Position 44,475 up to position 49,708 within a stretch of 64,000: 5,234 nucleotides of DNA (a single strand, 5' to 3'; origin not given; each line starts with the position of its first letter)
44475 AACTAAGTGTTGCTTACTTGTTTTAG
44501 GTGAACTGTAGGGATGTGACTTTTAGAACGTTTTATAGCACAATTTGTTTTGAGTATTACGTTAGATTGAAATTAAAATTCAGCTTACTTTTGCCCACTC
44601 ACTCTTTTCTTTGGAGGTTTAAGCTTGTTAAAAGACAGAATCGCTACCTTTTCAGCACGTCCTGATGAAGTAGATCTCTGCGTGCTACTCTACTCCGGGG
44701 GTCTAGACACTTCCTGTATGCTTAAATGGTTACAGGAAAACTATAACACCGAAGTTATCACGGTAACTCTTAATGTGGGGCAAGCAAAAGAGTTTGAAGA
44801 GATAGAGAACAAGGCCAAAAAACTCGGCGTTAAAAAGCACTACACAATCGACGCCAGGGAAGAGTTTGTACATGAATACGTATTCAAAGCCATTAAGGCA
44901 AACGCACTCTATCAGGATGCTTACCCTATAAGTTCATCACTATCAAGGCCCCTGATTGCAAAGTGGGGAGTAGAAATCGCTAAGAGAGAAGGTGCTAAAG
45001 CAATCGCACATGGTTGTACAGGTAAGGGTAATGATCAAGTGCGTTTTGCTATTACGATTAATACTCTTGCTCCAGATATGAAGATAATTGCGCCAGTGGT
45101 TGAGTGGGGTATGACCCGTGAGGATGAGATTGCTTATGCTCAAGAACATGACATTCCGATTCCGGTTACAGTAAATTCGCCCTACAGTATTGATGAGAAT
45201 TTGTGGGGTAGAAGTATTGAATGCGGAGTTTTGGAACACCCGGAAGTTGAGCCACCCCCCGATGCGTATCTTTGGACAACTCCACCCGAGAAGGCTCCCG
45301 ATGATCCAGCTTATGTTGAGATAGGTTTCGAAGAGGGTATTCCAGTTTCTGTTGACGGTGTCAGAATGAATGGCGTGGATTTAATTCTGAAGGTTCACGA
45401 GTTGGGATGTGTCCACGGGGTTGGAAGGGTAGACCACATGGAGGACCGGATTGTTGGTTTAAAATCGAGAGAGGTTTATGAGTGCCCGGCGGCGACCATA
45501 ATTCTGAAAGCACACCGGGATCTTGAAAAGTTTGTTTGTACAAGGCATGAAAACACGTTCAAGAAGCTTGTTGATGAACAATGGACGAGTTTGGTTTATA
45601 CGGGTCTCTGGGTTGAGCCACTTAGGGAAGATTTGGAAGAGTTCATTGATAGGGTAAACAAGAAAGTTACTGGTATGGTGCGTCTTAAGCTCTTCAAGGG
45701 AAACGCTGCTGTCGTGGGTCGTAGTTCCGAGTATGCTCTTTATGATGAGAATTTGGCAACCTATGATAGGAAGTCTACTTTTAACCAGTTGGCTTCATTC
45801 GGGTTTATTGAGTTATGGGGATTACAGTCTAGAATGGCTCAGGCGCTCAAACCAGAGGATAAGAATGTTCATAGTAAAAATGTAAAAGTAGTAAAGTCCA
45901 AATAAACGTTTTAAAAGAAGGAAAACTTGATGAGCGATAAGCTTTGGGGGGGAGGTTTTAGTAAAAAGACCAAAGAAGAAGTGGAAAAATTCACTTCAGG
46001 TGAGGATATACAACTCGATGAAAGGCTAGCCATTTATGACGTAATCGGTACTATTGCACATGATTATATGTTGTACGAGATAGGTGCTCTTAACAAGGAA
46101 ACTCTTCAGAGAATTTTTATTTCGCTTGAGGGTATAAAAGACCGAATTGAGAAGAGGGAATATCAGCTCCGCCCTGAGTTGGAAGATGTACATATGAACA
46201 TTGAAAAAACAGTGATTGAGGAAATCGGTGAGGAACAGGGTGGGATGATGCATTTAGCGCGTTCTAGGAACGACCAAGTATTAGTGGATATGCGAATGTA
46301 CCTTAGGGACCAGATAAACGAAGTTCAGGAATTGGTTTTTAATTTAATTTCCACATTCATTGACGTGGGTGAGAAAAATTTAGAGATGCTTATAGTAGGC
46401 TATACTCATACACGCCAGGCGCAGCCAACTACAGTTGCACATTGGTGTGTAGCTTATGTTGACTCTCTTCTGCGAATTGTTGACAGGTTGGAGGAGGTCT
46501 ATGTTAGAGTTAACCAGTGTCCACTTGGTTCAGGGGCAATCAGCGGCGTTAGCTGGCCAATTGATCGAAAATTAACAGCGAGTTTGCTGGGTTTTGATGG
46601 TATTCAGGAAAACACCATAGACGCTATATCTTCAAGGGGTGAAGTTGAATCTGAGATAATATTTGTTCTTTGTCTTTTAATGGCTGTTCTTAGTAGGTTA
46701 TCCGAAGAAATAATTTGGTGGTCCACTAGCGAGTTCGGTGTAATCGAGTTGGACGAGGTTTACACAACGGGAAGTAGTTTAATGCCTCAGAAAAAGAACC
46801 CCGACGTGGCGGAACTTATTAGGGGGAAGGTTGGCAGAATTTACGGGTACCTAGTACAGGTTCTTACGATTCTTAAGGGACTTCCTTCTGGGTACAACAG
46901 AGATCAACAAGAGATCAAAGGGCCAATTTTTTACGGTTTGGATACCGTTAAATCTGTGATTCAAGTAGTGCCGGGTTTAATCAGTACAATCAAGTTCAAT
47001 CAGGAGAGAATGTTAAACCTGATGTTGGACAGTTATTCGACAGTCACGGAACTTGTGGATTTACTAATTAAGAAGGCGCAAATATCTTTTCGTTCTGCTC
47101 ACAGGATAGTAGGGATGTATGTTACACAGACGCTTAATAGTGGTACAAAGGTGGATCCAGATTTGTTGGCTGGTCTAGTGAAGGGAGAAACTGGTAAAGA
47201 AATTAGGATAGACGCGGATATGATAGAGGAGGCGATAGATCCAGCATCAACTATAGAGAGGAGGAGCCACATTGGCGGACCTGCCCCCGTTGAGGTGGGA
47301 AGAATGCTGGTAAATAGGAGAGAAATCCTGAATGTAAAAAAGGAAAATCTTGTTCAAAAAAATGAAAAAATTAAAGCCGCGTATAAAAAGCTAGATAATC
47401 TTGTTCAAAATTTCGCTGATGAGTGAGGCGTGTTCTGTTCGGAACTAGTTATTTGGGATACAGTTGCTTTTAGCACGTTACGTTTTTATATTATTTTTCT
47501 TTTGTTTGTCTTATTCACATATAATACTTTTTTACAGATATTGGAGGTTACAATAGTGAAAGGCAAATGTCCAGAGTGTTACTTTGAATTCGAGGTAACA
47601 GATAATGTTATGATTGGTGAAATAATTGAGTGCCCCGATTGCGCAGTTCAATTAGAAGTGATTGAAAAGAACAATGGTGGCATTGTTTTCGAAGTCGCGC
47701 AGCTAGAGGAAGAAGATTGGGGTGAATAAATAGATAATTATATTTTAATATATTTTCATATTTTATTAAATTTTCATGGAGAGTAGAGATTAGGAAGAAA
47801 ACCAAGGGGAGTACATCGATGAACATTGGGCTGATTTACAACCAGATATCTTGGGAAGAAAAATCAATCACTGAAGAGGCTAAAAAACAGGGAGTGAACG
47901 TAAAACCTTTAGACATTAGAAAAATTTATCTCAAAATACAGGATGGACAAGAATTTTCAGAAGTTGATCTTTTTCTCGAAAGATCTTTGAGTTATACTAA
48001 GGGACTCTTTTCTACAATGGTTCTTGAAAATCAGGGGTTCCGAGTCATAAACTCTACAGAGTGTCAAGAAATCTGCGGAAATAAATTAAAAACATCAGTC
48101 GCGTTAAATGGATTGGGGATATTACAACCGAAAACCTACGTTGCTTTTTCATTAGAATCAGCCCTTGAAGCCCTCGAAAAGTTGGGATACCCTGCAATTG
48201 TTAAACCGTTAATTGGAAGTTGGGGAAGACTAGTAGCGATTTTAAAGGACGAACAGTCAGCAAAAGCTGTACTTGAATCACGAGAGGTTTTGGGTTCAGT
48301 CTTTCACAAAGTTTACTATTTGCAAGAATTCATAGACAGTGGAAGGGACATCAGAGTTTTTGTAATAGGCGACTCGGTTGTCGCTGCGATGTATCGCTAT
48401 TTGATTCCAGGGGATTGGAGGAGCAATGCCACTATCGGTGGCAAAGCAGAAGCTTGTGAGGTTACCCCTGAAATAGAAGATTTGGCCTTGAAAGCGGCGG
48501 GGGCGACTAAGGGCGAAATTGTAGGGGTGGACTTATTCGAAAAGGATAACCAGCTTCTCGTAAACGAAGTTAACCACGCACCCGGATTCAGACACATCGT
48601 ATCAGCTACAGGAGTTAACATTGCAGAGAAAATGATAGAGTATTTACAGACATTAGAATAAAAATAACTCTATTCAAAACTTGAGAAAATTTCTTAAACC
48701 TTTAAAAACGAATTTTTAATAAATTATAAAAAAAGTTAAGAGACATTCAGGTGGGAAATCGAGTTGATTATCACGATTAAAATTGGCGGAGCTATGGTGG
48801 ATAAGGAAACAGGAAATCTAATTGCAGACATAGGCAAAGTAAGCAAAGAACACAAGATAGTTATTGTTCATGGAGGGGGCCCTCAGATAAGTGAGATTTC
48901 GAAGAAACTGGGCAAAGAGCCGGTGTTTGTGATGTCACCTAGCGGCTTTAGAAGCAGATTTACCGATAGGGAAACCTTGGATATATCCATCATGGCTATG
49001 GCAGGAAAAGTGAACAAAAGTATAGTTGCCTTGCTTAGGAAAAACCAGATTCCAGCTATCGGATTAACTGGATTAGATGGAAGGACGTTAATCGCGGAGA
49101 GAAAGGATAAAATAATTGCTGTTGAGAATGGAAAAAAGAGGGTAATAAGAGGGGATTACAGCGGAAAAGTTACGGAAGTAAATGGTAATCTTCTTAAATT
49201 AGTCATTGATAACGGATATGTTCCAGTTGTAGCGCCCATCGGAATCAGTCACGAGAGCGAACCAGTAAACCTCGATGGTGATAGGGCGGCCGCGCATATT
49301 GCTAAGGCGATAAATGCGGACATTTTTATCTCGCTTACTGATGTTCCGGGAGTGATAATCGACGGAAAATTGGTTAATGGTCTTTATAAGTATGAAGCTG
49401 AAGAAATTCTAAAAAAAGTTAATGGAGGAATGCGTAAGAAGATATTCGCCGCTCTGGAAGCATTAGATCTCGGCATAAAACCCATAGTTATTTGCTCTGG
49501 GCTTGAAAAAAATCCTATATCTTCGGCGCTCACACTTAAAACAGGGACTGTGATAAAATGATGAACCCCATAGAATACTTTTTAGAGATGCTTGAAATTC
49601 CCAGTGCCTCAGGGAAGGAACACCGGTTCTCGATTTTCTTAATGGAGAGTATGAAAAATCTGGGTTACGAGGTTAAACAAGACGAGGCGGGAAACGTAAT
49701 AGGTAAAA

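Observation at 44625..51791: LysW-carrier arginine cluster paired with an N-acyl-ornithine-type transcarbamylase: possible carbamoylation on the carrier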

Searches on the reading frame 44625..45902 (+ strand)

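Call 4: search_protein_families(library=ncbifam, proteins=[window:44625-45902:+])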
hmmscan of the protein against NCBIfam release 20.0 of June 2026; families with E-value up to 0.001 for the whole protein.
window:44625-45902:+ (426 aa): 8 families
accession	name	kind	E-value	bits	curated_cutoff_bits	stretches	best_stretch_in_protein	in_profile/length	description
NF001770.0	PRK00509.1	equivalog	9.6e-171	568.2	334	1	19-409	7-398/401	argininosuccinate synthase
TIGR00032.1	argG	equivalog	2e-161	537.7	268.2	1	20-405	3-389/394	argininosuccinate synthase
NF010392.0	PRK13820.1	equivalog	8.3e-158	525.5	512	1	19-409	5-392/395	argininosuccinate synthase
NF003385.0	PRK04527.1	equivalog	2.8e-78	263.3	603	1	19-404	6-391/401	argininosuccinate synthase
NF038212.1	argG_rel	exception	2.5e-67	227.4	425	1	13-376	11-371/381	argininosuccinate synthase-related protein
NF003779.0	PRK05370.1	equivalog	1.9e-38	132.5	657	1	22-382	17-391/448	argininosuccinate synthase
TIGR00364.1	TIGR00364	equivalog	1.5e-06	27.9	150.3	1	19-78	1-60/201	7-cyano-7-deazaguanine synthase QueC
NF011155.0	PRK14561.1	equivalog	3.8e-05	23.5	207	1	19-91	3-72/195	hypothetical protein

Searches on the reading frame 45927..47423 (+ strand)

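Call 4: search_protein_families(library=ncbifam, proteins=[window:45927-47423:+])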
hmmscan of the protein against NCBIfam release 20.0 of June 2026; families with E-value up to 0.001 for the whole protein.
window:45927-47423:+ (499 aa): 15 families
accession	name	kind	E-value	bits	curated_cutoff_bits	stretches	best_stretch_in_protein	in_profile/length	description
TIGR00838.1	argH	equivalog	6.5e-150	500.1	279.5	1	6-467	1-453/455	argininosuccinate lyase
NF008964.0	PRK12308.1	equivalog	2.6e-107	359.7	657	1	6-498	3-486/624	argininosuccinate lyase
NF002563.0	PRK02186.1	subfamily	3.6e-64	217.4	625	1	27-497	428-885/890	argininosuccinate lyase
NF052535.1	CoM_syn_XcbC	exception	4e-63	213.9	575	1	37-493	36-490/495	2-phosphosulfolactate phosphatase XcbC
NF005218.0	PRK06705.1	equivalog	1.5e-58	198.8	883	1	43-496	46-499/502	argininosuccinate lyase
NF005000.0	PRK06389.1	equivalog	1.5e-51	175.9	388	1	5-428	2-411/434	argininosuccinate lyase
TIGR00928.1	purB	equivalog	1.8e-17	63.2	326.2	1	73-443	61-425/436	adenylosuccinate lyase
NF052536.2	CoM_syn_XcbD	exception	3.1e-16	59.1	600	1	126-444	119-433/443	3-sulfopropionylcysteine synthase XcbD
NF006500.1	PRK08937.2-4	subfamily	1.6e-15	56.9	626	1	102-328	95-319/448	adenylosuccinate lyase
TIGR02426.1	protocat_pcaB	equivalog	2.6e-12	46.3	355.75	1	94-305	79-288/338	3-carboxy-cis,cis-muconate cycloisomerase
NF008909.0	PRK12273.1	subfamily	2.8e-11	43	510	1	110-380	139-418/474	aspartate ammonia-lyase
NF004631.0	PRK05975.1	equivalog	1.3e-07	30.9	371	1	96-298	90-288/352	3-carboxy-cis,cis-muconate cycloisomerase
NF006554.0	PRK09053.1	equivalog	5.2e-07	28.8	595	1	109-408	104-404/453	3-carboxy-cis,cis-muconate cycloisomerase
TIGR00839.1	aspA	equivalog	3.2e-05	23.1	681.2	1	111-305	135-337/468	aspartate ammonia-lyase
NF006764.0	PRK09285.1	equivalog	8.9e-05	21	446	1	73-292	81-304/456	adenylosuccinate lyase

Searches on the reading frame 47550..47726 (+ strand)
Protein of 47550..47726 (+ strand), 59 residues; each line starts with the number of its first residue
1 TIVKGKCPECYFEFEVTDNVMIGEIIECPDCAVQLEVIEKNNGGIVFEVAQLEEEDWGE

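Call 4: search_protein_families(library=ncbifam, proteins=[window:47550-47726:+])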
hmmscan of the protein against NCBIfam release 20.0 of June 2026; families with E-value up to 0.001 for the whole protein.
window:47550-47726:+ (59 aa): 2 families
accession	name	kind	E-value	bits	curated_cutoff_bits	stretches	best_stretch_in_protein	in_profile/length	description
NF041070.1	carrier_LysW_Arch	domain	1.6e-17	63.2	75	1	4-59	2-57/57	alpha-aminoadipate/glutamate carrier protein LysW/ArgW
TIGR01206.1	lysW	equivalog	1.6e-10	40.7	53.2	1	3-59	1-54/54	lysine biosynthesis protein LysW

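Call 75: search_protein_families(library=pfam, proteins=[window:47556-47726:+])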
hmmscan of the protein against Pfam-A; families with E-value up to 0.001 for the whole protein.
window:47556-47726:+ (57 aa): 3 families
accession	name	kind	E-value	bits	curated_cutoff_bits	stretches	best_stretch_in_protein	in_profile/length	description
PF21344.3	Zn_ribbon_LysW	-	4.1e-12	46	27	1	4-39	2-37/46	Alpha-aminoadipate carrier protein LysW-like, globular domain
PF24441.1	DUF7560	-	8.7e-05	22.6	27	0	4-18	7-21/44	Family of unknown function (DUF7560)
PF23548.1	Zn_ribbon_FGT1_2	-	0.00072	19.5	27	0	25-37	22-34/35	FORGETTER1 second zinc ribbon domain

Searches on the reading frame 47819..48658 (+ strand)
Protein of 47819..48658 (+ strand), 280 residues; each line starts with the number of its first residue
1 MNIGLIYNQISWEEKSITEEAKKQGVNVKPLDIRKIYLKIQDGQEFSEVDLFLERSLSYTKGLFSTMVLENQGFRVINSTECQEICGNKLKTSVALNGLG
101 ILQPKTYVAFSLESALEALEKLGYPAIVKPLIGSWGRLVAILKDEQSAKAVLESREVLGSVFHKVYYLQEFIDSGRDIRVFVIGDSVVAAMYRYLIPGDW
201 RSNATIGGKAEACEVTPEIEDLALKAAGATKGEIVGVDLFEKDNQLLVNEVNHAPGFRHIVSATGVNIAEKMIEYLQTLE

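Call 4: search_protein_families(library=ncbifam, proteins=[window:47819-48658:+])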
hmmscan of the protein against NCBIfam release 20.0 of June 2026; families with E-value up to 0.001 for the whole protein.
window:47819-48658:+ (280 aa): 35 families (the best 25 are shown)
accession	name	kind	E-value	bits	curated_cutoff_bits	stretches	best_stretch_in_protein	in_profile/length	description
TIGR02144.1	LysX_arch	equivalog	5.7e-89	297.9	275.6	1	3-277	1-276/281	lysine biosynthesis protein LysX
TIGR00768.1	rimK_fam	subfamily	3.6e-84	282.4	143.4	1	3-275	2-275/276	RimK family alpha-L-glutamate ligase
NF040720.1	MptN_Meth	equivalog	7.1e-55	186.1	350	1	3-276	2-290/291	tetrahydromethanopterin:alpha-L-glutamate ligase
NF007764.0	PRK10446.1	equivalog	1.4e-27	96.8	331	1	85-277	96-287/300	30S ribosomal protein S6--L-glutamate ligase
TIGR04356.1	grasp_GAK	hypoth_equivalog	1.1e-24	87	300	1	67-276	78-283/287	GAK system ATP-grasp enzyme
TIGR04443.1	F420_CofF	equivalog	1.1e-23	83.7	300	1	68-275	72-277/283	coenzyme gamma-F420-2:alpha-L-glutamate ligase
TIGR02068.2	cya_phycin_syn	equivalog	6.7e-17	60.8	850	1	83-193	208-314/862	cyanophycin synthetase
NF003573.0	PRK05246.1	equivalog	1.3e-14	53.7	272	1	64-277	97-310/316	glutathione synthase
NF009110.0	PRK12458.1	subfamily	8.9e-14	51.2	408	1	67-276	114-327/349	glutathione synthetase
NF010623.0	PRK14016.1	subfamily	1.9e-13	49.5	877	1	83-193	209-315/871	cyanophycin synthetase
TIGR01380.1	glut_syn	equivalog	5.1e-11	42.1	299.05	1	67-278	99-310/312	glutathione synthase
TIGR03103.1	trio_acet_GNAT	equivalog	1.7e-08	33.5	569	1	80-193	289-397/547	N-acetylglutaminylglutamine synthetase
NF009402.0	PRK12767.1-1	equivalog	5.1e-08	32.1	218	1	74-154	101-179/329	carbamoyl phosphate synthase-like protein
NF006766.0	PRK09288.1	equivalog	5.3e-07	28.7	339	1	69-255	94-285/396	formate-dependent phosphoribosylglycinamide formyltransferase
NF009471.0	PRK12833.1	equivalog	7.2e-07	28.1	686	1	108-186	140-220/467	acetyl-CoA carboxylase biotin carboxylase subunit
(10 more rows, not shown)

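Call 37: search_solved_structures(query=window:47819-48658:+, show_alignments=4, max_evalue=1e-20)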
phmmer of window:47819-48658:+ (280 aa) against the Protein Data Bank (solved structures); distinct sequences matched with E-value up to 1e-20: 9.
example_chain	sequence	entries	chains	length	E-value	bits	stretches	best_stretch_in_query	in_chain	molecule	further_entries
3vpd_A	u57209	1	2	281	9.2e-62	212.1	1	4-276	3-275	Ribosomal protein S6 modification protein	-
1uc8_A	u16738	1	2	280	8.5e-59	202.4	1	4-278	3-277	lysine biosynthesis enzyme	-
1uc9_A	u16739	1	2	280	6.4e-58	199.5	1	4-278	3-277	lysine biosynthesis enzyme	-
3vpb_A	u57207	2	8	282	2.1e-50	174.8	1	2-277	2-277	Putative acetylornithine deacetylase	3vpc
5k2m_A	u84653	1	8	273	7.8e-45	156.6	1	1-276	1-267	RimK-related lysine biosynthesis protein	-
7qyr_A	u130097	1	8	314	5e-27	98.2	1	72-277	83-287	Probable alpha-L-glutamate ligase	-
5zct_A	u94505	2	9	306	1.1e-25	93.8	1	73-277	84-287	Ribosomal protein S6--L-glutamate ligase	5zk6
4iwx_A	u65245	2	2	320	1.3e-25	93.6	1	73-277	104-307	Ribosomal protein S6 modification protein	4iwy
7qys_A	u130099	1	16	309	2.3e-23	86.2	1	77-277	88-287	Probable alpha-L-glutamate ligase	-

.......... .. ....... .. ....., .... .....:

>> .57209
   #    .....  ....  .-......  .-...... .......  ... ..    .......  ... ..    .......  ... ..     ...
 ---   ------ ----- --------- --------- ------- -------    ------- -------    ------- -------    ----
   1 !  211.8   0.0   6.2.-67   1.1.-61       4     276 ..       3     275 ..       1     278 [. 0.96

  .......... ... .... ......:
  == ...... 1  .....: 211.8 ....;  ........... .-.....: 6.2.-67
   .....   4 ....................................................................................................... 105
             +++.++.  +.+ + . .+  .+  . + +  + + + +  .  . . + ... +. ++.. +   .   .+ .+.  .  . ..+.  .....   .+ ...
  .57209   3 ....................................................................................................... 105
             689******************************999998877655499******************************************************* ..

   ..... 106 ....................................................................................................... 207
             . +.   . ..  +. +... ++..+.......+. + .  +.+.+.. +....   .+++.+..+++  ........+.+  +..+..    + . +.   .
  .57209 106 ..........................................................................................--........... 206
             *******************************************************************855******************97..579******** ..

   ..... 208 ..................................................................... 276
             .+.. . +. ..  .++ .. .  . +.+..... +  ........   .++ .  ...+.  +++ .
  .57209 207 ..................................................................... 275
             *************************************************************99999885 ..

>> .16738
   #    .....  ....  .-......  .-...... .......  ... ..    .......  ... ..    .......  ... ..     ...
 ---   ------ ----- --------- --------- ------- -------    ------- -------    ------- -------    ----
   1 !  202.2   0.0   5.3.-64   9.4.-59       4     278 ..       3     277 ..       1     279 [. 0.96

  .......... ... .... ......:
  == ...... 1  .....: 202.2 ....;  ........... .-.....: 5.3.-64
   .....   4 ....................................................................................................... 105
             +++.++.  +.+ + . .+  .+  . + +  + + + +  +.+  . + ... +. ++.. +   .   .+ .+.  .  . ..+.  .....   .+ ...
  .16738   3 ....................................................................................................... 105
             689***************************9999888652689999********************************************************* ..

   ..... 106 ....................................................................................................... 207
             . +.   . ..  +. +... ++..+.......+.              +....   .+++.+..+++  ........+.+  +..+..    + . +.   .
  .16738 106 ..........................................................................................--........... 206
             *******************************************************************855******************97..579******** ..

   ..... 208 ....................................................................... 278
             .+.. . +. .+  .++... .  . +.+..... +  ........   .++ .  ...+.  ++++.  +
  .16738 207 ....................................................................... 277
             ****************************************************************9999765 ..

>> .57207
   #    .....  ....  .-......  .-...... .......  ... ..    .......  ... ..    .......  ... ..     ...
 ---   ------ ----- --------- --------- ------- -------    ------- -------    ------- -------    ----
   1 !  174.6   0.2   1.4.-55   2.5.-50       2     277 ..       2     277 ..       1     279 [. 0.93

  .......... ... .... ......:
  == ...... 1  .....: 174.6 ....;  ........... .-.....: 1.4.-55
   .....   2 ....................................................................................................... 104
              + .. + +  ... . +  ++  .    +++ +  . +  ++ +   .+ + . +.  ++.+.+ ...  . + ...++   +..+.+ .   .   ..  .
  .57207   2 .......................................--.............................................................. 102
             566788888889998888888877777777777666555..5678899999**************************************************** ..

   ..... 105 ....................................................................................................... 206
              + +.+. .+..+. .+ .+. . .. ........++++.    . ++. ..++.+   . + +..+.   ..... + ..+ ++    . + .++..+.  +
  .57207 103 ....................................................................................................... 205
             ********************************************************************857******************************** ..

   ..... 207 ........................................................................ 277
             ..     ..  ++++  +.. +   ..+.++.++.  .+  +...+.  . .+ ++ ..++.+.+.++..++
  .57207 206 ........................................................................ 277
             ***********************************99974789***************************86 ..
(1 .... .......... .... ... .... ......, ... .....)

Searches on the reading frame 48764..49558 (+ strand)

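Call 4: search_protein_families(library=ncbifam, proteins=[window:48764-49558:+])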
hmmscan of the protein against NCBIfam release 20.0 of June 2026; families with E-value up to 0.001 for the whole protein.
window:48764-49558:+ (265 aa): 17 families
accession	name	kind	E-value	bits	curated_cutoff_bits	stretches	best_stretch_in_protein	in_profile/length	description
NF010662.0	PRK14058.1-4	equivalog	8.5e-80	267.7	194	1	2-264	1-261/264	[LysW]-aminoadipate/[LysW]-glutamate kinase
NF010659.0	PRK14058.1-1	equivalog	5e-78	261.9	223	1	3-264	2-266/267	[LysW]-aminoadipate kinase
NF010661.0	PRK14058.1-3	equivalog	3.9e-61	206.6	251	1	2-262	2-268/283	acetylglutamate/acetylaminoadipate kinase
TIGR00761.1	argB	equivalog_domain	1.9e-60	204.3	151.3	1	3-243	2-231/231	acetylglutamate kinase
NF010660.0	PRK14058.1-2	equivalog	5.2e-47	160.8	241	1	4-247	3-242/249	[LysW]-aminoadipate/[LysW]-glutamate kinase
TIGR01890.1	N-Ac-Glu-synth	equivalog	1.4e-20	73.6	202.85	1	5-250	22-261/429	amino-acid N-acetyltransferase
NF003641.0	PRK05279.1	equivalog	2.2e-18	66.3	344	1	4-239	29-262/441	amino-acid N-acetyltransferase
NF040647.1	IPPK_Arch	equivalog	3e-13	49.6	120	1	134-264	114-259/259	isopentenyl phosphate kinase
NF003387.0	PRK04531.1-2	equivalog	3.1e-11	42.4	426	1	4-228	40-249/441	acetylglutamate kinase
NF009008.0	PRK12354.1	subfamily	4.4e-10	39.2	361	1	150-245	183-282/308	carbamate kinase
TIGR00746.1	arcC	equivalog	7.2e-09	35.1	358.25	1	147-264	186-307/309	carbamate kinase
NF009007.0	PRK12352.1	subfamily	1.8e-06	27.1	266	1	148-264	192-313/316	carbamate kinase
NF006926.0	PRK09411.1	equivalog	1.8e-05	24.1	416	0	151-198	185-228/297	carbamate kinase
TIGR01027.1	proB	equivalog_domain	2.5e-05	23.6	186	1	171-258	144-244/363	glutamate 5-kinase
NF003386.0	PRK04531.1-1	equivalog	2.6e-05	23.3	417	1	5-234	46-260/442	acetylglutamate kinase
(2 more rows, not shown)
